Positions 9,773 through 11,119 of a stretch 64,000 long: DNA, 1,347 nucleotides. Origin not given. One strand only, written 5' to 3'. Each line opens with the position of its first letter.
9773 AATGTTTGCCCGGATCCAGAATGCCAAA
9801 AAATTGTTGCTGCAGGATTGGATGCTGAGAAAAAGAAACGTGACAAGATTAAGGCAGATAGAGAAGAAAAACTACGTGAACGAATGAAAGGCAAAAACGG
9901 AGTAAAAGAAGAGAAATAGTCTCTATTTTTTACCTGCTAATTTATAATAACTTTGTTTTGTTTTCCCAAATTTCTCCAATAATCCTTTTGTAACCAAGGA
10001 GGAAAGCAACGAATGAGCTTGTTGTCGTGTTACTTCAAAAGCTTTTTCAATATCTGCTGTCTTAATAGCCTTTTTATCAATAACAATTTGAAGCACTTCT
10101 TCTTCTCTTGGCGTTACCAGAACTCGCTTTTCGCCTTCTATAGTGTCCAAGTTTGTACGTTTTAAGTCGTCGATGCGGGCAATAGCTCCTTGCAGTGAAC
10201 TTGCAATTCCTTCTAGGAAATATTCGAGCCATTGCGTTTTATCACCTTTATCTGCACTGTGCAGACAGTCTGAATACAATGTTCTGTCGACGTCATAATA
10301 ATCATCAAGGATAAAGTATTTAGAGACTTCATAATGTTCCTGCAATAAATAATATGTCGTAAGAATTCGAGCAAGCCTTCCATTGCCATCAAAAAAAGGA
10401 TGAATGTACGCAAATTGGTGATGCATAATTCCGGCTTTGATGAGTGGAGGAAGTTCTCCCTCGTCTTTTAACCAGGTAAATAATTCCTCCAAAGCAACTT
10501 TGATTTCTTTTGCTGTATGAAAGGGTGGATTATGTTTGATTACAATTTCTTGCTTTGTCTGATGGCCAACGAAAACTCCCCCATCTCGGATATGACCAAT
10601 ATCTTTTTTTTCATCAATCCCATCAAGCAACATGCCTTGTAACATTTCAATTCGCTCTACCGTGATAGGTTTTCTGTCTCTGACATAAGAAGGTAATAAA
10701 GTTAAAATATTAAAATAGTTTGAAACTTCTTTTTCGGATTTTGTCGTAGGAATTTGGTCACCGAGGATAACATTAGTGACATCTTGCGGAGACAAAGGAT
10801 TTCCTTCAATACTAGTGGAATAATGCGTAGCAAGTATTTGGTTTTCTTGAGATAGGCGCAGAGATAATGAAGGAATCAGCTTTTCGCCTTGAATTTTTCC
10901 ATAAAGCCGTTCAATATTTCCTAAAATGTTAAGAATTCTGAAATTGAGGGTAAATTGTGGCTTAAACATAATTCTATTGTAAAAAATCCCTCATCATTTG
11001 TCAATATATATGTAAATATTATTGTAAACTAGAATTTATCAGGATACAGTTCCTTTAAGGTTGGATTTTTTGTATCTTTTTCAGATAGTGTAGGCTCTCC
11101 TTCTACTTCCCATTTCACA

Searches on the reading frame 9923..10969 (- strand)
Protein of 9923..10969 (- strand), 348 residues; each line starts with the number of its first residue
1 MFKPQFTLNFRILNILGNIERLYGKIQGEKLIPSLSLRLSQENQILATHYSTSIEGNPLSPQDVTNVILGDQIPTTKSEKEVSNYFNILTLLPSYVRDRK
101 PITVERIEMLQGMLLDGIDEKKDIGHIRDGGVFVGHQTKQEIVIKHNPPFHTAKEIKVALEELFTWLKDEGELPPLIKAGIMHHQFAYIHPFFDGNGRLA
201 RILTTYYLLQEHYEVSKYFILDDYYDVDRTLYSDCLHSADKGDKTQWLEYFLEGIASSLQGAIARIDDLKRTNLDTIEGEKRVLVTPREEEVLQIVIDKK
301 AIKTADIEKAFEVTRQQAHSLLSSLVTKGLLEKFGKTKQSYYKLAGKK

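Call 64: search_protein_families(library=pfam, proteins=[window:9923-10969:-], max_evalue=0.0001)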
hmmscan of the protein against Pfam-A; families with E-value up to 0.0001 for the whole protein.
window:9923-10969:- (348 aa): 1 family
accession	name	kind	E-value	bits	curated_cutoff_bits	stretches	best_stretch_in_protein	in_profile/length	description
PF02661.23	Fic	-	5.2e-17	62.9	24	1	101-208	1-93/93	Fic/DOC family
